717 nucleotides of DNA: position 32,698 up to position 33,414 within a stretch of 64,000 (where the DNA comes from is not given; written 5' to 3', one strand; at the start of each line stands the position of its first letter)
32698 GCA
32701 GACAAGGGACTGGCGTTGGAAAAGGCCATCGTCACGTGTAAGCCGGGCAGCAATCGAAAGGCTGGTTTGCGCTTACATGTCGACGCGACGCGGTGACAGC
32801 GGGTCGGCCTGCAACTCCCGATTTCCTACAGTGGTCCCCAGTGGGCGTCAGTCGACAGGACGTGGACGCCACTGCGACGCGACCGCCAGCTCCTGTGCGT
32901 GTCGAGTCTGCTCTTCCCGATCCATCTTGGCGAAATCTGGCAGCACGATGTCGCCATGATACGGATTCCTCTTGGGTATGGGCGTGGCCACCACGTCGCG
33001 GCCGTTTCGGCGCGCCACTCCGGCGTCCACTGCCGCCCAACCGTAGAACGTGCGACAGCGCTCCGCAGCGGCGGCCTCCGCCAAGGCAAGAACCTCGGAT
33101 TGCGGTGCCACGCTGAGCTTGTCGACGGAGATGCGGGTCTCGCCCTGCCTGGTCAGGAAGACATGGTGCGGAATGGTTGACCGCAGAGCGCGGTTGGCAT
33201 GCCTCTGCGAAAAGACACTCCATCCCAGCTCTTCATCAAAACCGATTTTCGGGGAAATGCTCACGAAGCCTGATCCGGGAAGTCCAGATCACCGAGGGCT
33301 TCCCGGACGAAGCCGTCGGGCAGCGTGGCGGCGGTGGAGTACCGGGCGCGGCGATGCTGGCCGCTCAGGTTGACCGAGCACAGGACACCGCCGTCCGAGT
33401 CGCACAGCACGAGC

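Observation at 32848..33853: Translationally coupled small-ORF module (about 115 aa then 138 aa, possibly preceded by a 79-aa ORF) resembling a toxin-antitoxin or defence pair of unknown family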

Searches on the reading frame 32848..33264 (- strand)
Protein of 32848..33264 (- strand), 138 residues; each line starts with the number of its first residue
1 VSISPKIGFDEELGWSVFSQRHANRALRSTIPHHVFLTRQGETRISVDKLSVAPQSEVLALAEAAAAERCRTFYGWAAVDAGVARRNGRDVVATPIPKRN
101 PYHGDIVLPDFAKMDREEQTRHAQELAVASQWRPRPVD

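Call 3: search_protein_families(library=pfam, proteins=[window:32848-33264:-], max_evalue=1)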
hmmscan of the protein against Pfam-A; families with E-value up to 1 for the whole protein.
window:32848-33264:- (138 aa): 0 families

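Call 4: search_protein_families(library=ncbifam, proteins=[window:32848-33264:-], max_evalue=1)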
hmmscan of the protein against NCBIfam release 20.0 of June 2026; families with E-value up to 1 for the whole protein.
window:32848-33264:- (138 aa): 0 families

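Call 5: search_protein_families(library=padloc, proteins=[window:32848-33264:-], max_evalue=1)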
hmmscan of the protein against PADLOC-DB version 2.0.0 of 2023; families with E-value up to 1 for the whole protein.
window:32848-33264:- (138 aa): 0 families

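Call 9: find_homologous_proteins(query=window:32848-33264:-)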
Query window:32848-33264:- (138 aa): 46 proteins with E <= 0.001 among 99 candidates.
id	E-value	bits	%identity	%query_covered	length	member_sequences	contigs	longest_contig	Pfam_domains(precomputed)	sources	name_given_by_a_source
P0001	2.8e-86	304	99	100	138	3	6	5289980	-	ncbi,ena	-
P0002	1.3e-63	231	79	99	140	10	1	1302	-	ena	-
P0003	3.9e-63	229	79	99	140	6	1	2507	-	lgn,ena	-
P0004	4.9e-62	226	79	99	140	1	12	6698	-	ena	-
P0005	8.2e-62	225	77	99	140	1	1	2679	-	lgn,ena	-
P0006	2.3e-61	224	79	99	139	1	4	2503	-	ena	-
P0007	5.6e-61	222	77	99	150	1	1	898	-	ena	-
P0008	8.7e-60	219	74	99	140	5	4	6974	-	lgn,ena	-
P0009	8.0e-59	215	72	100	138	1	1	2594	-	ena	-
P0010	2.7e-58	214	72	99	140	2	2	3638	-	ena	-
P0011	9.3e-57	209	72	99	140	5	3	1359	-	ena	-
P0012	3.7e-55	204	71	99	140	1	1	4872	-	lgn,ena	-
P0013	2.1e-54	201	70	98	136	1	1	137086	-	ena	-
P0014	2.1e-54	201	72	99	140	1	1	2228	-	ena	-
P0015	3.2e-54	201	71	99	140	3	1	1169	-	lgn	-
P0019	2.1e-39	153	61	94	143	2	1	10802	-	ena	-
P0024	3.9e-34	136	54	100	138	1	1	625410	-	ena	-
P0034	1.8e-32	130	55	99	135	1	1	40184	-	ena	-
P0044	5.7e-24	103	47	97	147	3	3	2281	-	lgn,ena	-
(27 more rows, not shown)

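Call 17: search_solved_structures(query=A1, max_evalue=10, show_alignments=2)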
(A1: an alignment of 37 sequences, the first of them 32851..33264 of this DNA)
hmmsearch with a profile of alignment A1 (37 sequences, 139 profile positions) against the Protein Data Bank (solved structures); distinct sequences matched with E-value up to 10: 1.
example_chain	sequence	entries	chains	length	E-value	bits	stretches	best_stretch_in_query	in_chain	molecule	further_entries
9u78_A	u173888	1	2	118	0.5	13.8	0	116-135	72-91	Single Chain Protein of De Novo Designed Helix Bundles-4EH2 with KDPV Loop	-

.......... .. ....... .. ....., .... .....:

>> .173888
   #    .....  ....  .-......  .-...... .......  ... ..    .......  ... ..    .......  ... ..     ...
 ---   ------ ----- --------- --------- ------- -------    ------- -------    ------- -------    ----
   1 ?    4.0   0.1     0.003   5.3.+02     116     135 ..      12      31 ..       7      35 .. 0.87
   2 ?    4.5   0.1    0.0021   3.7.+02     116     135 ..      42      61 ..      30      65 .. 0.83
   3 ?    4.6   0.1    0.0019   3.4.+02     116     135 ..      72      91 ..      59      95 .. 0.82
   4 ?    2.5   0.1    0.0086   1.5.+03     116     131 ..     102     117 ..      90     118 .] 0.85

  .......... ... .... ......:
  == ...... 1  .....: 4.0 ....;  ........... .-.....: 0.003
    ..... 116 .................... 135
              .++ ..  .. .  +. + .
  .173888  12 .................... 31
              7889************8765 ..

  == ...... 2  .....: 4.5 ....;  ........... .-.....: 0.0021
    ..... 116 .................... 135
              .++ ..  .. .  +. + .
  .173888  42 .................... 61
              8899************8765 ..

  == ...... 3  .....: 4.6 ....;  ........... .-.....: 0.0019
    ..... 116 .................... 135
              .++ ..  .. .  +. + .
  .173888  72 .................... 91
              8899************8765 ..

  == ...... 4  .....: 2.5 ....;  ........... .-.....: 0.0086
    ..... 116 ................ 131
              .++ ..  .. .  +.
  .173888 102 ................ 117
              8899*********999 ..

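Call 22: predict_structure(alignment_id=A1)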
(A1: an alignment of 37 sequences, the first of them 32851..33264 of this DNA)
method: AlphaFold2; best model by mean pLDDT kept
length: 138 residues; sequences in the alignment: 37
mean_pLDDT: 92.5   pTM: 0.83
mean pLDDT of the five models: 92.5, 92.4, 92.2, 91.0, 85.5
residues with pLDDT >= 90: 121; 70-90: 15; 50-70: 2; < 50: 0
segments of 3 or more residues with pLDDT < 50: none
pLDDT, mean of each block of 10 residues (from residue 1): 84 95 93 92 94 93 93 96 94 92 95 92 95 87
secondary structure, 60 per line:
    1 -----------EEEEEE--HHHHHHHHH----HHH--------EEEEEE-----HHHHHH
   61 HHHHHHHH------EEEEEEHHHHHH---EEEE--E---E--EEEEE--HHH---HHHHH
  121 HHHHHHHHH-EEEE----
elements in order: E12-17 H20-28 E44-49 H55-68 E75-80 H81-86 E90-93 E103-107 H116-129 E131-134

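Call 24: search_protein_representatives(alignment_id=A1)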
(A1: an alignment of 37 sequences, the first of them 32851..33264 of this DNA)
Query: 37 sequences, 139 profile positions. Proteins with E-value up to 0.001 (for the whole library): 843; up to 1e-10: 494; up to 1e-30: 91. The best 150 are listed.
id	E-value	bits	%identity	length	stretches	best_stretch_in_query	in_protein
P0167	2.4e-61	222.3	-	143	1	1-137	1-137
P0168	4.5e-48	179.3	-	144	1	3-135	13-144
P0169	4.8e-48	179.2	-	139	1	1-136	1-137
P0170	9.9e-48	178.1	-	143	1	4-136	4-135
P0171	4.8e-46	172.7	-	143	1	1-136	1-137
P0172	1.9e-45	170.8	-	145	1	1-136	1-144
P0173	4.1e-45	169.7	-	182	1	2-136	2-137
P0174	1.9e-44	167.5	-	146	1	1-137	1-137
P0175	3.6e-44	166.6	-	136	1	1-134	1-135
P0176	5.6e-44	166.0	-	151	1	7-134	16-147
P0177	1.1e-43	165.1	-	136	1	1-133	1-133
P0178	8.3e-43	162.2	-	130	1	23-136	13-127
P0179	1.3e-42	161.6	-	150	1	3-136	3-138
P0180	1.7e-42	161.2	-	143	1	1-132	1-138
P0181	2.0e-42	161.0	-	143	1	1-133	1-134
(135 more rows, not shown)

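Call 25: fold_search(model_id=the predicted structure, library=pdb)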
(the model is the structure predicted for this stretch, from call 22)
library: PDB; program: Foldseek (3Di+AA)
matches with E <= 10: 259; with E <= 0.001: 0
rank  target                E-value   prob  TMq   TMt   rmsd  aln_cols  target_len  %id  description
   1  6wxp_D                9.3e-01  0.04  0.16  0.15  11.4       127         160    9  De novo TIM barrel-ferredoxin fold fusion homodimer with 4-glutamate centre TFD-EE (released 2020-11-25)
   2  8fcr_G                1.3e+00  0.15  0.24  0.11   7.5        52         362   19  Cryo-EM structure of p97:UBXD1 H4-bound state (released 2023-06-21)
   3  5wwz_C                1.3e+00  0.07  0.19  0.28  10.7        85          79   20  Crystal structure of the KH2 domain of human RNA-binding E3 ubiquitin-protein ligase MEX-3C (released 2017-08-23)
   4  6wxp_C                1.3e+00  0.07  0.20  0.18   9.8        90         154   13  De novo TIM barrel-ferredoxin fold fusion homodimer with 4-glutamate centre TFD-EE (released 2020-11-25)
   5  6wxp_A                1.3e+00  0.06  0.20  0.18  10.5        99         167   13  De novo TIM barrel-ferredoxin fold fusion homodimer with 4-glutamate centre TFD-EE (released 2020-11-25)
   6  4nez                  1.5e+00  0.02  0.16  0.15  16.6       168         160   12  Crystal Structure of an engineered protein with ferredoxin fold, Northeast Structural Genomics Consortium (NESG) Target  (released 2014-01-15)
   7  8pzu_F                1.5e+00  0.02  0.15  0.09  15.3       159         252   12  Wait Complex: BAM bound Darobactin-B and Compact SurA (released 2024-09-25)
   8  5wwx_A                1.7e+00  0.06  0.19  0.27  11.3        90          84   19  Crystal structure of the KH2 domain of human RNA-binding E3 ubiquitin-protein ligase MEX-3C complex with RNA (released 2017-08-23)
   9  6agb_E                1.7e+00  0.03  0.21  0.20  15.4       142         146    9  Cryo-EM structure of yeast Ribonuclease P (released 2018-10-17)
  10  4qfr_A                1.7e+00  0.02  0.15  0.08  16.6       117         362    8  Structure of AMPK in complex with Cl-A769662 activator and STAUROSPORINE inhibitor (released 2014-08-06)
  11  4peo_B                1.8e+00  0.08  0.21  0.28  11.9        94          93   12  Crystal structure of a hypothetical protein from Staphylococcus aureus. (released 2015-05-06)
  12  5wwz_A                1.8e+00  0.06  0.21  0.30  10.1        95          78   17  Crystal structure of the KH2 domain of human RNA-binding E3 ubiquitin-protein ligase MEX-3C (released 2017-08-23)
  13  6y24                  1.8e+00  0.05  0.23  0.32  11.6       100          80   11  Crystal structure of fourth KH domain of FUBP1 (released 2020-03-25)
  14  2k8e_MODEL_1_A        1.8e+00  0.04  0.22  0.25  13.0       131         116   10  Solution NMR Structure of protein of unknown function yegP from E. coli. Ontario Center for Structural Proteom (released 2008-10-14)
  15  8fcl_G                2.0e+00  0.11  0.24  0.11   7.4        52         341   19  Cryo-EM structure of p97:UBXD1 closed state (released 2023-06-21)
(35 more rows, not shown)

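Call 30: fold_search(model_id=the predicted structure, library=viral)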
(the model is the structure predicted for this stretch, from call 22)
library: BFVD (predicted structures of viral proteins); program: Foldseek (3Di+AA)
matches with E <= 10: 242; with E <= 0.001: 0
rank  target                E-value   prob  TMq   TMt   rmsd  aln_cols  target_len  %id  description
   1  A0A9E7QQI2            6.0e-02  0.91  0.45  0.42   7.0       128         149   13  (no name in the UniProt tables at hand)
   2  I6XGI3                6.8e-01  0.06  0.18  0.23  13.8       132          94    9  Uncharacterized protein [Aeromonas phage CC2]
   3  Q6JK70                8.1e-01  0.33  0.36  0.27   5.3       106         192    8  RNA 2'-phosphotransferase [Neodiprion sertifer nucleopolyhedrovirus]
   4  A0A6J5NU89            8.1e-01  0.06  0.21  0.25  10.4       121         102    9  Uncharacterized protein [uncultured Caudovirales phage]
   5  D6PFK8                1.1e+00  0.01  0.13  0.15  15.4       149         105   12  (no name in the UniProt tables at hand)
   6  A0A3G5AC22            1.2e+00  0.30  0.43  0.44   4.6       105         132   10  Uncharacterized protein [Hyperionvirus sp.]
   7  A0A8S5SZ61            1.3e+00  0.05  0.19  0.24  13.0       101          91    9  Uncharacterized protein [Siphoviridae sp. ctL4w2]
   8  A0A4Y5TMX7            1.3e+00  0.05  0.23  0.26  11.0       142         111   15  (no name in the UniProt tables at hand)
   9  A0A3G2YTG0            1.3e+00  0.03  0.17  0.18  14.3       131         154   12  (no name in the UniProt tables at hand)
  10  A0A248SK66            1.3e+00  0.02  0.16  0.12  13.3       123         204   11  (no name in the UniProt tables at hand)
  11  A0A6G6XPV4            1.4e+00  0.10  0.21  0.17   8.1        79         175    8  (no name in the UniProt tables at hand)
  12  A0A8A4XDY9            1.4e+00  0.06  0.24  0.19  16.1       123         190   10  Nonstructural protein 2 [Turdus pallidus Chaphamaparvovirus]
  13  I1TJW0                1.6e+00  0.06  0.25  0.28  11.6       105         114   13  (no name in the UniProt tables at hand)
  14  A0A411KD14            1.7e+00  0.06  0.27  0.15   9.4       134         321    7  (no name in the UniProt tables at hand)
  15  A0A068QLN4            1.7e+00  0.04  0.22  0.16  13.3       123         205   10  DUF6891 domain-containing protein [Armadillidium vulgare iridescent virus]
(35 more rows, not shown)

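Call 35: search_protein_families(library=pfam, alignment_id=A3, max_evalue=0.1)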
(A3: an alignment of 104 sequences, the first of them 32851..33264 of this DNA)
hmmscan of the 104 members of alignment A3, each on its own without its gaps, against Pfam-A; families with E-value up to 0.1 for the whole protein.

A. member 1, window:32851-33264:- (138 aa): 0 families

B. families by the number of members that match (of 104 scanned): 13 families
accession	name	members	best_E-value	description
PF22521.2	HypF_C_2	1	0.0039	Carbamoyltransferase, Kae1-like Domain, second subdomain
PF03975.18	CheD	1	0.01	CheD chemotactic sensory transduction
PF18105.7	PGM1_C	1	0.012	PGM1 C-terminal domain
PF12213.14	Dpoe2NT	1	0.012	DNA polymerases epsilon N terminal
PF22513.2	FitA-like_RHH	1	0.042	Antitoxin FitA-like, ribbon-helix-helix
PF00526.23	Dicty_CTDC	1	0.042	Dictyostelium (slime mold) repeat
PF25167.1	DUF7829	1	0.066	Domain of unknown function (DUF7829)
PF15121.11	TMEM71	1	0.068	TMEM71 protein family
PF12894.13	ANAPC4_WD40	1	0.069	Anaphase-promoting complex subunit 4 WD40 domain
PF05634.16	APO_RNA-bind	1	0.074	APO RNA-binding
PF20161.5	VpsR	1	0.077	VpsR domain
PF23248.1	KH_PARP14_2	1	0.085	PARP14, second type I KH domain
PF10278.14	Med19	1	0.087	Mediator of RNA pol II transcription subunit 19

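Call 56: find_related_loci(query=A1, collection=metagenome_contigs, flank=5000)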
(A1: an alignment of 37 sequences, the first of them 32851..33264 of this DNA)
Query A1 (138 aa) in metagenome_contigs; peptide patterns used: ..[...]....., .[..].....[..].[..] (x = any residue, [..] = any of these).
229 stretches matched a pattern; 12 encode a relative of the query (tblastn E <= 1e-3); 12 distinct loci.
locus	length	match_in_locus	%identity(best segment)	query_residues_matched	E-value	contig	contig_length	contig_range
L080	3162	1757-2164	78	1-136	2e-59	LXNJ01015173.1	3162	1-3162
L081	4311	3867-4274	72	1-136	6e-56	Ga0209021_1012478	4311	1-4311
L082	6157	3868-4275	72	1-136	6e-56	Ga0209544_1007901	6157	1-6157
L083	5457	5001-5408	72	1-136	6e-56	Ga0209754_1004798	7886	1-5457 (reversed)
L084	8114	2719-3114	57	2-132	1e-42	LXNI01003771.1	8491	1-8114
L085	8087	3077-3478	50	1-135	3e-39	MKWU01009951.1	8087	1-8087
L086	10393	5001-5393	55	6-136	3e-36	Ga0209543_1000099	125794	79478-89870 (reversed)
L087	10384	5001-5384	53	7-135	2e-36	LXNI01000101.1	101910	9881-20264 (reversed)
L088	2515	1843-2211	54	11-135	2e-34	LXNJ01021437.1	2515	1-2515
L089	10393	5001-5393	54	7-135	5e-33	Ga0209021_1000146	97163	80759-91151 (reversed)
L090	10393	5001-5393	54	7-135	5e-33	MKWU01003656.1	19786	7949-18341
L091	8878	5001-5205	64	66-135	7e-11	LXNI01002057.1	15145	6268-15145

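Call 57: find_related_loci(query=A1, collection=viral_contigs, flank=5000)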
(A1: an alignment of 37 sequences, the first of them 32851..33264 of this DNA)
Query A1 (138 aa) in viral_contigs; peptide patterns used: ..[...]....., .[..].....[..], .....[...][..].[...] (x = any residue, [..] = any of these).
22 stretches matched a pattern, but none encodes a relative of the query by tblastn (E <= 1e-3).

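Call 61: find_encoding_contigs(protein=P0001, flank=6000, max_places=4)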
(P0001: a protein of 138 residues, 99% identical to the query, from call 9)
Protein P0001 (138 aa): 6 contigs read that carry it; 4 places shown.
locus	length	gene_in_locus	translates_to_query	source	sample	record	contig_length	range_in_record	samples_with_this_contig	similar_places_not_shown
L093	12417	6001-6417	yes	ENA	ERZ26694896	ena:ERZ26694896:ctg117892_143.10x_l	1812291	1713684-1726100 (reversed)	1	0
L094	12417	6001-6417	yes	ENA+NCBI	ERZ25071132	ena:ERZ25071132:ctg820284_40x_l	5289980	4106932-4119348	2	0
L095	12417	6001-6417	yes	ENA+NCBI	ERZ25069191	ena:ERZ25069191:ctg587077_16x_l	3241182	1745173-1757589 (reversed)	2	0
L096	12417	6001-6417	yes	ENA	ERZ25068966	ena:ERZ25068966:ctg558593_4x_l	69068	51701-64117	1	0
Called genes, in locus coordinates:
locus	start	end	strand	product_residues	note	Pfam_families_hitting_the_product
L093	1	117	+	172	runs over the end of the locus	PF18754:Nmad3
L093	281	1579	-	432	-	PF00860:Xan_ur_permease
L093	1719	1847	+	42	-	PF11867:T1RH-like_C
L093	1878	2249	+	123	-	-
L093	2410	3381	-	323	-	PF01548:DEDD_Tnp_IS110, PF02371:Transposase_20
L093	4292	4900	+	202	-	PF01609:DDE_Tnp_1, PF13751:DDE_Tnp_1_6 (weak)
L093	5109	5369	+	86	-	-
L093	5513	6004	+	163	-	-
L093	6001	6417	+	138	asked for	-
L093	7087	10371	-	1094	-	PF13620:CarboxypepD_reg, PF25183:OMP_b-brl_4, PF00593:TonB_dep_Rec_b-barrel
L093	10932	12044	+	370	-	PF01408:GFO_IDH_MocA, PF22725:GFO_IDH_MocA_C3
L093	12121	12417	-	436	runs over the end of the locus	PF00884:Sulfatase, PF16347:SGSH_C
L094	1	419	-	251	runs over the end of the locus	-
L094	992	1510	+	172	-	PF18754:Nmad3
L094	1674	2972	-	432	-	PF00860:Xan_ur_permease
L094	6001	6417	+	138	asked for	-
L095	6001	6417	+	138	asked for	-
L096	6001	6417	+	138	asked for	-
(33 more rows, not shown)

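Call 72: search_solved_structures(query=A3, max_evalue=10, show_alignments=2)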
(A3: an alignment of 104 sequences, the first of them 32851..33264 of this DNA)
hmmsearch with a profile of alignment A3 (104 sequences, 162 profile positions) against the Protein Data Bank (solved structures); distinct sequences matched with E-value up to 10: 0.

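Call 76: find_encoding_contigs(protein=P0024, flank=3000, max_places=3)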
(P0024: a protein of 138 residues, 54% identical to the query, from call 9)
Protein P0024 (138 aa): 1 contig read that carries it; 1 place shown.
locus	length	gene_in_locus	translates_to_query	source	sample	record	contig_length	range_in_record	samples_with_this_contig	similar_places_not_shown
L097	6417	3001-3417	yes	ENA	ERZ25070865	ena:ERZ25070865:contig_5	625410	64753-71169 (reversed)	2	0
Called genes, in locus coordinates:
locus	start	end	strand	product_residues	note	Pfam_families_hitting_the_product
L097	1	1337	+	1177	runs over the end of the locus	PF00176:SNF2-rel_dom, PF00270:DEAD, PF04851:ResIII, PF00271:Helicase_C, PF13020:NOV_C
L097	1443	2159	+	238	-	-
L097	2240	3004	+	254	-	-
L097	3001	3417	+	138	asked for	-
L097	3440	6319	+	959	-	PF06634:DUF1156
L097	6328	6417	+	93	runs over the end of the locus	-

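Call 77: find_encoding_contigs(protein=P0034, flank=3000, max_places=3)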
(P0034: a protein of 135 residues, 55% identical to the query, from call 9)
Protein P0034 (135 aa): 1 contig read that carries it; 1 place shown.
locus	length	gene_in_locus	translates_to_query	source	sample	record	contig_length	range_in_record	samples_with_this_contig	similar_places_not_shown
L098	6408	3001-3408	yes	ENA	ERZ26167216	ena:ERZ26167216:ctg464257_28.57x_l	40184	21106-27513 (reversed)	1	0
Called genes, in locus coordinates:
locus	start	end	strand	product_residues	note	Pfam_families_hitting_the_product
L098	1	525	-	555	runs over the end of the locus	PF01642:MM_CoA_mutase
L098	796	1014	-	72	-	-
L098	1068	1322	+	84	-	PF10049:DUF2283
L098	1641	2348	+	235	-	-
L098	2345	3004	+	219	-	-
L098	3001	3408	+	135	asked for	-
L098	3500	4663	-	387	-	PF00805:Pentapeptide (weak), PF13599:Pentapeptide_4 (faint), PF00805:Pentapeptide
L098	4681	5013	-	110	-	PF06114:Peptidase_M78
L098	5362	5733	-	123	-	-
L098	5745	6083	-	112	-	PF13453:Zn_ribbon_TFIIB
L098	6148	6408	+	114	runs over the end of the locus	-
